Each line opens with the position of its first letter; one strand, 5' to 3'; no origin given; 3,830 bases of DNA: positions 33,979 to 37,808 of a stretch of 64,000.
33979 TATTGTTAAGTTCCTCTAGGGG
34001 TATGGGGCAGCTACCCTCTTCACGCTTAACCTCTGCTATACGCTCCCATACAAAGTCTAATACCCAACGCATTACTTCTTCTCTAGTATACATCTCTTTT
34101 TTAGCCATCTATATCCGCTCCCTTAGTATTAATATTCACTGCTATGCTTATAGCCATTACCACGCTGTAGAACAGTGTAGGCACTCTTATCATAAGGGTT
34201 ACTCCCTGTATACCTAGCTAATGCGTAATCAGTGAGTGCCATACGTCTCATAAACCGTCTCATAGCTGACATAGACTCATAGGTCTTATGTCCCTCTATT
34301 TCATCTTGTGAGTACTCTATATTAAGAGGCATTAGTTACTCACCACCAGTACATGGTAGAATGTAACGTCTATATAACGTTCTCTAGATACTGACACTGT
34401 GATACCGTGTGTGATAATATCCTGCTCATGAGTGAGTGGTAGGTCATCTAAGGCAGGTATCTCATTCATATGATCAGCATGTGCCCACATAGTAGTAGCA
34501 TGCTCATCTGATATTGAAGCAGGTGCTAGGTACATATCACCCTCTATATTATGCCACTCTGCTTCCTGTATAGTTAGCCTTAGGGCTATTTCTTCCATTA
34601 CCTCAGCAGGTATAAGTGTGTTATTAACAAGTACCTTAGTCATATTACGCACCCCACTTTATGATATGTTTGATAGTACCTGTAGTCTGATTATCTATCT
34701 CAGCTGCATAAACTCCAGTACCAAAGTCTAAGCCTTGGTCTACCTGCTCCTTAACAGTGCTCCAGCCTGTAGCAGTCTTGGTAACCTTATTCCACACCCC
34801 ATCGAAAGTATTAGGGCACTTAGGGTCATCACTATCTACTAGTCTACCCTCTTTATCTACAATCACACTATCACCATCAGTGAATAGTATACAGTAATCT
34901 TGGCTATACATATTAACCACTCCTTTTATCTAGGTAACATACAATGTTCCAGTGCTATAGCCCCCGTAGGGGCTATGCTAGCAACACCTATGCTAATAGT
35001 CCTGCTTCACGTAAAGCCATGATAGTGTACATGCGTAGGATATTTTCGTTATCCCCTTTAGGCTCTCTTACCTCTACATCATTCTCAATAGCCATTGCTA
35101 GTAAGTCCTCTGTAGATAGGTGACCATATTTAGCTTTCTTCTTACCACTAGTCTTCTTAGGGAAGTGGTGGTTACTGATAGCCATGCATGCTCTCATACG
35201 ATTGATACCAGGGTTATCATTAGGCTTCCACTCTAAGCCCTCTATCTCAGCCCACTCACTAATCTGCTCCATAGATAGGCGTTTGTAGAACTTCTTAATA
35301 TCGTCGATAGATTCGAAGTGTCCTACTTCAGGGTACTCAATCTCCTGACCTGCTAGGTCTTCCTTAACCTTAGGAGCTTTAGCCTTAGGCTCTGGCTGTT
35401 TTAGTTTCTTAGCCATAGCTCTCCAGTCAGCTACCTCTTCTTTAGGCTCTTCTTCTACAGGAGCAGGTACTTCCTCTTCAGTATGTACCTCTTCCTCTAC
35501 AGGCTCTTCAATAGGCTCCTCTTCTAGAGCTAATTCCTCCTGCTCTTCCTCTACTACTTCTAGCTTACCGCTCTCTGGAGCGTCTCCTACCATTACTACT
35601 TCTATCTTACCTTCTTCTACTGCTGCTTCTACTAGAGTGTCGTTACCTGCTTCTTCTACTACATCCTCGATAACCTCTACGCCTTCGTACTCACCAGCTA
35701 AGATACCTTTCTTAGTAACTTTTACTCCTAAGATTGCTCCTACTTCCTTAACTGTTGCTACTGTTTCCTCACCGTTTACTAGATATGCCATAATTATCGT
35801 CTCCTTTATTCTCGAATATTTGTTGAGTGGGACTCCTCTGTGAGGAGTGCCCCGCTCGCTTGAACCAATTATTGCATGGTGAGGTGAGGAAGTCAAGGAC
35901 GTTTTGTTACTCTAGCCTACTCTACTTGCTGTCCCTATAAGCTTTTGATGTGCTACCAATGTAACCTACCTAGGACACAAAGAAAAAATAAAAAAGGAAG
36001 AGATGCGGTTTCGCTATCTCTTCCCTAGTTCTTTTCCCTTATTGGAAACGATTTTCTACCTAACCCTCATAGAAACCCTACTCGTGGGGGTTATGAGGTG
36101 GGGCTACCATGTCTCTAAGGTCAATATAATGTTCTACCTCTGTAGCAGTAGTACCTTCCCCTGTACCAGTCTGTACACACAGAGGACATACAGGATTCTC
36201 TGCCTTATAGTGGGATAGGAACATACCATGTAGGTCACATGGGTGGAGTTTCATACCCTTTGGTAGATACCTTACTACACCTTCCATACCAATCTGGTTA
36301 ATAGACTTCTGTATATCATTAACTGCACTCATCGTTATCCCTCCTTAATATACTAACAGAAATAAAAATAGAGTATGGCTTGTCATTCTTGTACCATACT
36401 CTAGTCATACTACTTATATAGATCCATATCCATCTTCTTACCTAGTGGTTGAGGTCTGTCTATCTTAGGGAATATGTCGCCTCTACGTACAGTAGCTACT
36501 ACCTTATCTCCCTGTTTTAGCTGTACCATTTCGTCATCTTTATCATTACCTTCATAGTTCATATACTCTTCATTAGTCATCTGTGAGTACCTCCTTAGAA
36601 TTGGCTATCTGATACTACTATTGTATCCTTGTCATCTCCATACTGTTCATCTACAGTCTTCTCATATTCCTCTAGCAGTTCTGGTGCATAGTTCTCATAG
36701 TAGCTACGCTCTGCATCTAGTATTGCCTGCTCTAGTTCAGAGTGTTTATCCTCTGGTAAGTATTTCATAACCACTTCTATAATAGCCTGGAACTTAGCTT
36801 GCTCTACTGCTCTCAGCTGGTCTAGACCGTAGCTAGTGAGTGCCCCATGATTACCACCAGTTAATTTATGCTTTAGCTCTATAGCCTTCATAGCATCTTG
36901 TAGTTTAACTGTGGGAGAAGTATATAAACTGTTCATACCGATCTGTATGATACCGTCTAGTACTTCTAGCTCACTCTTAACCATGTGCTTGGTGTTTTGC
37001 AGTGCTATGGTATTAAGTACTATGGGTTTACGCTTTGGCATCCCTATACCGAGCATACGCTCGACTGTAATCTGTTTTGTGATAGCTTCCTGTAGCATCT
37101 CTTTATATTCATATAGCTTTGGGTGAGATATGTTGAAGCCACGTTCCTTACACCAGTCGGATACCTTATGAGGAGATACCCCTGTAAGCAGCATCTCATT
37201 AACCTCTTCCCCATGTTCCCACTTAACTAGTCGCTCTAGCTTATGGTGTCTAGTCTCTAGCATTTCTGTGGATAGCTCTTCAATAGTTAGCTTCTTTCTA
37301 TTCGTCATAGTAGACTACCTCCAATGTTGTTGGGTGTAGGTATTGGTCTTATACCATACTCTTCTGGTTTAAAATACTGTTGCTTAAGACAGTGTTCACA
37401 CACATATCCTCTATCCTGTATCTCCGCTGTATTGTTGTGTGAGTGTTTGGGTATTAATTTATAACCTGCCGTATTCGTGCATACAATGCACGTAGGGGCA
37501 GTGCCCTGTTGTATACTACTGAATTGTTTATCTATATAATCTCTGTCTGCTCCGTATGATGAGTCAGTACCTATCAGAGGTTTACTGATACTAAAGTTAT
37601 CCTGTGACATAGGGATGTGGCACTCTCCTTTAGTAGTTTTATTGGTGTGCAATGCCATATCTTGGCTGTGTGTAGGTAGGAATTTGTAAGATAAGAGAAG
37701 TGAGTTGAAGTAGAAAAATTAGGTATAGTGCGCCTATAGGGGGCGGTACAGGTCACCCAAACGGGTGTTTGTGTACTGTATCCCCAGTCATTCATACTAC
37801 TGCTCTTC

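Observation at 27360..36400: The only plus-strand genes in 64 kb sit in a cassette-built, paralogue-rich early block resembling a host-takeover or terminal-redundancy module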

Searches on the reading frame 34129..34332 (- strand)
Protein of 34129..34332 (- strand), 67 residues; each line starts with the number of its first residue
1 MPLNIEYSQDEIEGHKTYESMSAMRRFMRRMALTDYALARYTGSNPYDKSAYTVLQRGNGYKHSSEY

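Call 10: search_protein_families(library=phrogs, proteins=[window:34129-34332:-], max_evalue=0.01)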
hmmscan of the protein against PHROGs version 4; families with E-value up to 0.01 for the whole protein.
window:34129-34332:- (67 aa): 1 family
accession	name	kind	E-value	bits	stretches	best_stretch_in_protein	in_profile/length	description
phrog_25579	-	unknown function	3.1e-41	140.8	1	1-67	1-67/67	-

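Call 13: search_protein_families(library=pfam, proteins=[window:34129-34332:-], max_evalue=0.1)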
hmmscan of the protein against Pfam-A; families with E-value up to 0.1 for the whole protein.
window:34129-34332:- (67 aa): 0 families

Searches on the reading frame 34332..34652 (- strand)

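Call 10: search_protein_families(library=phrogs, proteins=[window:34332-34652:-], max_evalue=0.01)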
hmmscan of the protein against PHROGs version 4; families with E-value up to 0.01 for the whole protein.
window:34332-34652:- (106 aa): 1 family
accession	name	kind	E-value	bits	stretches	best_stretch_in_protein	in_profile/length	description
phrog_24689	-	unknown function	9e-63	210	1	4-106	1-103/103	-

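Call 13: search_protein_families(library=pfam, proteins=[window:34332-34652:-], max_evalue=0.1)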
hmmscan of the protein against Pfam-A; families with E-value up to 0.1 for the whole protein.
window:34332-34652:- (106 aa): 0 families

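Call 74: search_protein_families(library=ncbifam, proteins=[window:34332-34652:-], max_evalue=0.01)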
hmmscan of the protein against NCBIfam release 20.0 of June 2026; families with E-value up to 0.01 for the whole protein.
window:34332-34652:- (106 aa): 0 families

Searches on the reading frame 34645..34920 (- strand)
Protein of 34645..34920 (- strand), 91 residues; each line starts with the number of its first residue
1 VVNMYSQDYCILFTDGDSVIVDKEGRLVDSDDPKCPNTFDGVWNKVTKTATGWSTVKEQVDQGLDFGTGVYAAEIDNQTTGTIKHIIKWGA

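Call 10: search_protein_families(library=phrogs, proteins=[window:34645-34920:-], max_evalue=0.01)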
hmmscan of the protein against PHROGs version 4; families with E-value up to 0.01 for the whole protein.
window:34645-34920:- (91 aa): 1 family
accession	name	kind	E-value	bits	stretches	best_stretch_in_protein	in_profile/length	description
phrog_38070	-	unknown function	2.7e-35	122.7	1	7-88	70-151/154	-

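Call 13: search_protein_families(library=pfam, proteins=[window:34645-34920:-], max_evalue=0.1)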
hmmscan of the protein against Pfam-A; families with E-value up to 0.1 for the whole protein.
window:34645-34920:- (91 aa): 0 families

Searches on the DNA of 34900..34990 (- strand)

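Call 32: build_rna_model(alignment_id=A3)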
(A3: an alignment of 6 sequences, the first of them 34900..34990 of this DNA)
Model R1 built from alignment A3 (6 sequences, 92 columns); structure: RNAalifold consensus.
model positions 89; base pairs 16; branch points 1; effective number of sequences 2.7; information 0.64 bits per position. Calibrated on 0.2 Mb of random sequence (short: E-values are rough).
structure used (alignment columns):
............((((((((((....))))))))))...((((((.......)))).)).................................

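Call 33: search_with_rna_model(model_id=R1, sources=[window, L001, L002, L003, L004], max_evalue=1, make_alignment=true)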
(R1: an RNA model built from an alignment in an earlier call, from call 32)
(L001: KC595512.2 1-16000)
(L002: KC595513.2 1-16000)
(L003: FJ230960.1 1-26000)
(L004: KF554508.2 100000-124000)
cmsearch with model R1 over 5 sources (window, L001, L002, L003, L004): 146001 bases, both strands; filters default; matches with E-value up to 1: 37.
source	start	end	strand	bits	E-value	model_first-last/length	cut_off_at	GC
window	28778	28866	+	101.2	8.6e-21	1-89/89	no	0.46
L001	8678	8766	-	100.9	9.7e-21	1-89/89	no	0.46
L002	8866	8954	-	100.9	9.7e-21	1-89/89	no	0.46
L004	14750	14838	-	95.6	1.8e-19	1-89/89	no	0.47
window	30345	30433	+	93.3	6e-19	1-89/89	no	0.43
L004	13056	13144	-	89.9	3.8e-18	1-89/89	no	0.47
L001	4707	4798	+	89.8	4e-18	1-89/89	no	0.39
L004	10220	10311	+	89.2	5.6e-18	1-89/89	no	0.38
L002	7299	7387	-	89.2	5.8e-18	1-89/89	no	0.44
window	34900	34990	-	87.3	1.6e-17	1-89/89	no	0.43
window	32756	32846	-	87.2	1.7e-17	1-89/89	no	0.4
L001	7111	7199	-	87.1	1.8e-17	1-89/89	no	0.48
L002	5091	5182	+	85.9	3.4e-17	1-89/89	no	0.38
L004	8734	8824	+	85.1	5.4e-17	1-89/89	no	0.44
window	33136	33227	-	84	9.8e-17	1-89/89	no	0.43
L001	2775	2865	+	80.5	6.6e-16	1-89/89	no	0.41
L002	2766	2856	+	80.5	6.6e-16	1-89/89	no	0.41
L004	14456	14544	-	76.9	4.7e-15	1-89/89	no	0.39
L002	6187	6275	+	76.5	5.6e-15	1-89/89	no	0.42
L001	6016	6104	+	73.4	3.1e-14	1-89/89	no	0.42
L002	4702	4792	+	63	8.8e-12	1-89/89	no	0.44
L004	11531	11619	+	62.1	1.4e-11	1-89/89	no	0.42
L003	12686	12778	-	45.1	1.5e-07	1-89/89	no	0.52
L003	12182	12277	-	43.9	2.9e-07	1-89/89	no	0.48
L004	12690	12784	-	42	8.3e-07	1-89/89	no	0.43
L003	11765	11856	-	40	2.4e-06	1-89/89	no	0.45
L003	7110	7223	+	30.5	0.00041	1-89/89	no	0.47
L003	12399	12484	-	29.9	0.00059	1-89/89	no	0.47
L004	158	251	+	27.7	0.002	1-89/89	no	0.44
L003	5802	5879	+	27.2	0.0025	1-89/89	no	0.55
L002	5839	5904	+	19.5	0.16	1-89/89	no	0.39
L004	11179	11248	+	18.4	0.3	1-89/89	no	0.43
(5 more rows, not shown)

Alignment A4: 37 matches aligned to the model, 155 columns, each read 5' to 3' on its own strand. Consensus structure (alignment columns), stored with it:
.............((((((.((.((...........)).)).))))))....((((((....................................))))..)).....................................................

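Call 51: search_with_rna_model(model_id=R1, sources=[window, L001, L002, L003, L004, L005, L006], max_evalue=0.005, make_alignment=true)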
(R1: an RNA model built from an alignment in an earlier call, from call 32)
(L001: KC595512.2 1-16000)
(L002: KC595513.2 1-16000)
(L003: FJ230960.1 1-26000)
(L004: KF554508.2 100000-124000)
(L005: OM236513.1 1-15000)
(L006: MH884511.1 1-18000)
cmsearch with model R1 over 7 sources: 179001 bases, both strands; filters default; matches with E-value up to 0.005: 37.
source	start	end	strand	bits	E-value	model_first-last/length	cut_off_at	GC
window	28778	28866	+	101.2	1.1e-20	1-89/89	no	0.46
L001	8678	8766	-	100.9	1.2e-20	1-89/89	no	0.46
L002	8866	8954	-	100.9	1.2e-20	1-89/89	no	0.46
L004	14750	14838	-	95.6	2.2e-19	1-89/89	no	0.47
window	30345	30433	+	93.3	7.3e-19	1-89/89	no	0.43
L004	13056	13144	-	89.9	4.7e-18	1-89/89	no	0.47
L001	4707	4798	+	89.8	4.9e-18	1-89/89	no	0.39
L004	10220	10311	+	89.2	6.9e-18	1-89/89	no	0.38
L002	7299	7387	-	89.2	7.1e-18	1-89/89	no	0.44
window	34900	34990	-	87.3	1.9e-17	1-89/89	no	0.43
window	32756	32846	-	87.2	2.1e-17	1-89/89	no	0.4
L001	7111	7199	-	87.1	2.2e-17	1-89/89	no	0.48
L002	5091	5182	+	85.9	4.2e-17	1-89/89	no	0.38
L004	8734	8824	+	85.1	6.6e-17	1-89/89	no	0.44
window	33136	33227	-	84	1.2e-16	1-89/89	no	0.43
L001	2775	2865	+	80.5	8.1e-16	1-89/89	no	0.41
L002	2766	2856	+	80.5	8.1e-16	1-89/89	no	0.41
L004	14456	14544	-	76.9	5.7e-15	1-89/89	no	0.39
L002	6187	6275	+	76.5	6.8e-15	1-89/89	no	0.42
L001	6016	6104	+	73.4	3.8e-14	1-89/89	no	0.42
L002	4702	4792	+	63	1.1e-11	1-89/89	no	0.44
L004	11531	11619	+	62.1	1.7e-11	1-89/89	no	0.42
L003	12686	12778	-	45.1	1.9e-07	1-89/89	no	0.52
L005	13486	13578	-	45.1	1.9e-07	1-89/89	no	0.52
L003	12182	12277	-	43.9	3.5e-07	1-89/89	no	0.48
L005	12982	13077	-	43.9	3.5e-07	1-89/89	no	0.48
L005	12566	12653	-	42.3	8.5e-07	1-89/89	no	0.44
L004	12690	12784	-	42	1e-06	1-89/89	no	0.43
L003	11765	11856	-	40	2.9e-06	1-89/89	no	0.45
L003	7110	7223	+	30.5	0.00051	1-89/89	no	0.47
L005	7173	7256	+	29.9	0.00071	1-89/89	no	0.5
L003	12399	12484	-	29.9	0.00073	1-89/89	no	0.47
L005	13199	13284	-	29.9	0.00073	1-89/89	no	0.47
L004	158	251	+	27.7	0.0024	1-89/89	no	0.44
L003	5802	5879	+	27.2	0.003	1-89/89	no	0.55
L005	5867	5944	+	27.2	0.003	1-89/89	no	0.55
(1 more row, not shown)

Alignment A5: 37 matches aligned to the model, 152 columns, each read 5' to 3' on its own strand. Consensus structure (alignment columns), stored with it:
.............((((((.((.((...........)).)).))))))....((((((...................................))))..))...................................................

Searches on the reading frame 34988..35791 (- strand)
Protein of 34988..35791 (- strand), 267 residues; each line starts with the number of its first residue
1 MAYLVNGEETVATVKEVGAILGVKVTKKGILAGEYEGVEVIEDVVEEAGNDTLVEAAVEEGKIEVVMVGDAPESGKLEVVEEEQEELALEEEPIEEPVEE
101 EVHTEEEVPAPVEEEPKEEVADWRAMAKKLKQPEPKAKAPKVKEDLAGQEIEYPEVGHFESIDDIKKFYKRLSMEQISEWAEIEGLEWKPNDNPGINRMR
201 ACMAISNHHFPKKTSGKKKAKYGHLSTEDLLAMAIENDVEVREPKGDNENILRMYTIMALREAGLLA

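Call 10: search_protein_families(library=phrogs, proteins=[window:34988-35791:-], max_evalue=0.01)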
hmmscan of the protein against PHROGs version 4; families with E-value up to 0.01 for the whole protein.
window:34988-35791:- (267 aa): 4 families
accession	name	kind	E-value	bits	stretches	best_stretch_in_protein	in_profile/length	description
phrog_12391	-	transcription regulation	3.9e-104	348.5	1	1-267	6-237/237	transcriptional regulator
phrog_9647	-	unknown function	1.3e-44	152.6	1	149-266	15-130/131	-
phrog_13880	-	transcription regulation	2e-28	100.8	1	53-266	34-231/233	transcriptional regulator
phrog_13400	-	unknown function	7.8e-07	30.5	0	111-206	59-153/157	-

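Call 12: search_dna_similar(query=window:34988-35791:-, collection=phages, mode=protein, max_rows=60, max_evalue=0.001, rows=spread)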
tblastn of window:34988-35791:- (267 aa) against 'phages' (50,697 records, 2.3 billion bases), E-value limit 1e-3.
Records with a match: 36; places in all: 115; records where one place covers at least 80% of the query: 2.
Best place of each record, by identity: 95-99% 2; 90-95% 2; 60-80% 2; <60% 30.
By first word of the organism name: Bacillus 33; Lysinibacillus 2; Exiguobacterium 1.
By host as written in the record: Bacillus subtilis 9; Bacillus subtilis BEST7003 7; - 3; Bacillus cereus BGSC 6E1 2; Bacillus cereus 2; Bacillus cereus HER1399 2; Bacillus subtilis Delta6 2; Lysinibacillus fusiformis 2; and 7 more.
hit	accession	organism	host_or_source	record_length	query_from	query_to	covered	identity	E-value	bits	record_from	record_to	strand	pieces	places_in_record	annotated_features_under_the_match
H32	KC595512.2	Bacillus phage JL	Bacillus cereus BGSC 6E1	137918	1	265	99%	78.3%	3e-82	274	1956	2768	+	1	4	although not included in this record, this repeat region also exists ... | hypothetical protein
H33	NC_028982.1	Bacillus phage JL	Bacillus cereus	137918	1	265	99%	78.3%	3e-82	274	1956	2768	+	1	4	although not included in this record, this repeat region also exists ... | transcriptional regulator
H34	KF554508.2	Bacillus phage CP-51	Bacillus cereus HER1399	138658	1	262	65%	97.7%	1e-67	297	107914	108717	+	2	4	hypothetical protein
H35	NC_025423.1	Bacillus phage CP-51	Bacillus cereus HER1399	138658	1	262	65%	97.7%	1e-67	297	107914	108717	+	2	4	transcriptional regulator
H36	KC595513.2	Bacillus phage Shanette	Bacillus cereus BGSC 6E1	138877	1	265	66%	91.0%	1e-62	283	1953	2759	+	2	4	although not included in this record, this repeat region also exists ... | hypothetical protein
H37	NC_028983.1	Bacillus phage Shanette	Bacillus cereus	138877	1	265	66%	91.0%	1e-62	283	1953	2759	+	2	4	although not included in this record, this repeat region also exists ... | transcriptional regulator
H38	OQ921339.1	Bacillus phage SPO1L4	Bacillus subtilis BEST7003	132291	153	267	43%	58.5%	1e-25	111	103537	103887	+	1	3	hypothetical protein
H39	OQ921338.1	Bacillus phage SPO1L3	Bacillus subtilis BEST7003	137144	153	266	43%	59.0%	6e-28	118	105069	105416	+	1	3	hypothetical protein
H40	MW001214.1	Bacillus phage SP8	Bacillus subtilis Marburg strain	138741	153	266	43%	58.1%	7e-28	117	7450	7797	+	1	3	hypothetical protein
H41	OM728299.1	Bacillus phage vB_BsuM-Goe19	Bacillus subtilis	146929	153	266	43%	58.1%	2e-27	116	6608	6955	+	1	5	hypothetical protein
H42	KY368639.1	Bacillus phage vB_BsuM-Goe2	Bacillus subtilis Goe2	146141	153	267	43%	56.8%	1e-27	117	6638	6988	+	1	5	transcription regulation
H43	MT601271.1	Bacillus phage vB_BsuM-Goe10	Bacillus subtilis Delta6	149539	153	267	43%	56.8%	2e-27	116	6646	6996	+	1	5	hypothetical protein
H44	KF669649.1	Bacillus phage CampHawk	Bacillus subtilis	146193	153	267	43%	56.8%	3e-27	116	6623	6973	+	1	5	right and left terminal repeat sequences and all genes contained ... | hypothetical protein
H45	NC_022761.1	Bacillus phage CampHawk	Bacillus subtilis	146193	153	267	43%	56.8%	3e-27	116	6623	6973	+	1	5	right and left terminal repeat sequences and all genes contained ... | transcriptional regulator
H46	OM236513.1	Bacillus phage SP82G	Bacillus subtilis BEST7003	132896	153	267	43%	56.8%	3e-27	115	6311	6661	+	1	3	hypothetical protein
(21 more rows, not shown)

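Call 13: search_protein_families(library=pfam, proteins=[window:34988-35791:-], max_evalue=0.1)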
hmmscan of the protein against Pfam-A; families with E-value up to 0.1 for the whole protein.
window:34988-35791:- (267 aa): 0 families

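Call 55: search_solved_structures(query=window:34988-35791:-, max_evalue=1, show_alignments=2)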
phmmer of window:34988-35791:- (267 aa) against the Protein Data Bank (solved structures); distinct sequences matched with E-value up to 1: 1.
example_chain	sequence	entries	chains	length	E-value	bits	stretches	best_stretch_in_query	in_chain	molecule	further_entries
6l6v_A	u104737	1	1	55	0.00044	23.4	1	2-42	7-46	E3 protein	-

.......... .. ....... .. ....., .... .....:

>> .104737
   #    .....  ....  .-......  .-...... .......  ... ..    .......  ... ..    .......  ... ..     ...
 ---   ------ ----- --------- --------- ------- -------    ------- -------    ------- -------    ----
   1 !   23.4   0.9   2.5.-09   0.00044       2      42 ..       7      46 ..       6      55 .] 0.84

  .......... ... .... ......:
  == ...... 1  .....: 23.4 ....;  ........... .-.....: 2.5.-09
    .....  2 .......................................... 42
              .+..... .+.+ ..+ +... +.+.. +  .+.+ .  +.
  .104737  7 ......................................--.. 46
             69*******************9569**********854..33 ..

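Call 74: search_protein_families(library=ncbifam, proteins=[window:34988-35791:-], max_evalue=0.01)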
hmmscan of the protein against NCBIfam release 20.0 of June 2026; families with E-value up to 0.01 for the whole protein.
window:34988-35791:- (267 aa): 0 families

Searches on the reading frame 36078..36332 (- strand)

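Call 10: search_protein_families(library=phrogs, proteins=[window:36078-36332:-], max_evalue=0.01)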
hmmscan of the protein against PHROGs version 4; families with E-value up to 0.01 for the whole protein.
window:36078-36332:- (84 aa): 2 families
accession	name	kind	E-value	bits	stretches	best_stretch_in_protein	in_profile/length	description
phrog_12694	-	unknown function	6.4e-34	117.1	1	1-84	1-84/95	-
phrog_589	-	DNA, RNA and nucleotide metabolism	0.0044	17.8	1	42-74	87-117/179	HNH endonuclease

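Call 13: search_protein_families(library=pfam, proteins=[window:36078-36332:-], max_evalue=0.1)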
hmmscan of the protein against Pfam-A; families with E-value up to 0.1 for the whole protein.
window:36078-36332:- (84 aa): 1 family
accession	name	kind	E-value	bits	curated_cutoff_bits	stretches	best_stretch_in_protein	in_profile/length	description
PF24194.1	DUF7419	-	0.02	15.1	27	1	44-60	15-31/39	Family of unknown function (DUF7419)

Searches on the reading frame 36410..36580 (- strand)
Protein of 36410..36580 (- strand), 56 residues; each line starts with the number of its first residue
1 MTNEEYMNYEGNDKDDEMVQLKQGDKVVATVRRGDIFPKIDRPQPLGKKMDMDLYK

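Call 10: search_protein_families(library=phrogs, proteins=[window:36410-36580:-], max_evalue=0.01)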
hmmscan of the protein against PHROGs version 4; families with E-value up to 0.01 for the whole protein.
window:36410-36580:- (56 aa): 1 family
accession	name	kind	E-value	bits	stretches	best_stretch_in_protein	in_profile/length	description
phrog_33986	-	unknown function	1.7e-40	137.8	1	1-56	1-56/56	-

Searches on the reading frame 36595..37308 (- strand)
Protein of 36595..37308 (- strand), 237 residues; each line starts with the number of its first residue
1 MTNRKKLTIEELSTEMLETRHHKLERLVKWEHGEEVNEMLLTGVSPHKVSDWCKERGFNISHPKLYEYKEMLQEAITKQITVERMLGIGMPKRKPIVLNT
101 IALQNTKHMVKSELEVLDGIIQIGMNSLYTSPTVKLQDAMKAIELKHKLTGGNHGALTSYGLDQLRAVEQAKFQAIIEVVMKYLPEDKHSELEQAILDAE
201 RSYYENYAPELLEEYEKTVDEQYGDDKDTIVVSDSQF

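Call 10: search_protein_families(library=phrogs, proteins=[window:36595-37308:-], max_evalue=0.01)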
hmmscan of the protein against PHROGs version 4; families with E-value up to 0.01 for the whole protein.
window:36595-37308:- (237 aa): 1 family
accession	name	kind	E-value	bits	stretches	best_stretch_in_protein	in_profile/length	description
phrog_1007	-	unknown function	1.2e-64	219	1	13-227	4-230/233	-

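Call 13: search_protein_families(library=pfam, proteins=[window:36595-37308:-], max_evalue=0.1)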
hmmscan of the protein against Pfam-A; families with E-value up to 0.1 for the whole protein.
window:36595-37308:- (237 aa): 1 family
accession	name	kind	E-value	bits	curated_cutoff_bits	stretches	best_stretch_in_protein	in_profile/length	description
PF10737.14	GerPC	-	0.068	13.6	22.4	0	114-221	38-128/174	Spore germination protein GerPC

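Call 74: search_protein_families(library=ncbifam, proteins=[window:36595-37308:-], max_evalue=0.01)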
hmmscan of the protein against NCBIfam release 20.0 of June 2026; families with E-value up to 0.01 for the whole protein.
window:36595-37308:- (237 aa): 0 families

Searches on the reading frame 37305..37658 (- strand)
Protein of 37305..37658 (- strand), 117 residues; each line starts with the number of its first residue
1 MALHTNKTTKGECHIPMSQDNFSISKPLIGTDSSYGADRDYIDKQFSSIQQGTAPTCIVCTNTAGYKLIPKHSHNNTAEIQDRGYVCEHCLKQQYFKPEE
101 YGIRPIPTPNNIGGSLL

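Call 10: search_protein_families(library=phrogs, proteins=[window:37305-37658:-], max_evalue=0.01)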
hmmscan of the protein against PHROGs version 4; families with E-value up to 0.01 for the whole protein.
window:37305-37658:- (117 aa): 2 families
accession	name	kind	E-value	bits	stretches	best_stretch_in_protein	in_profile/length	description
phrog_32508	-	unknown function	3.7e-75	250.9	1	1-117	9-125/125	-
phrog_17904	-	unknown function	1.4e-13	51.9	1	39-105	21-87/101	-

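Call 13: search_protein_families(library=pfam, proteins=[window:37305-37658:-], max_evalue=0.1)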
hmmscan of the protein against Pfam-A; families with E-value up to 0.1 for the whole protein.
window:37305-37658:- (117 aa): 2 families
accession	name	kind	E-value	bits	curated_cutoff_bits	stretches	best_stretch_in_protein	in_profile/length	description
PF14471.11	DUF4428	-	0.054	13.8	27.8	0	57-93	2-29/51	Domain of unknown function (DUF4428)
PF02945.21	Endonuclease_7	-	0.072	13.5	23.6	0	46-90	15-59/82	Recombination endonuclease VII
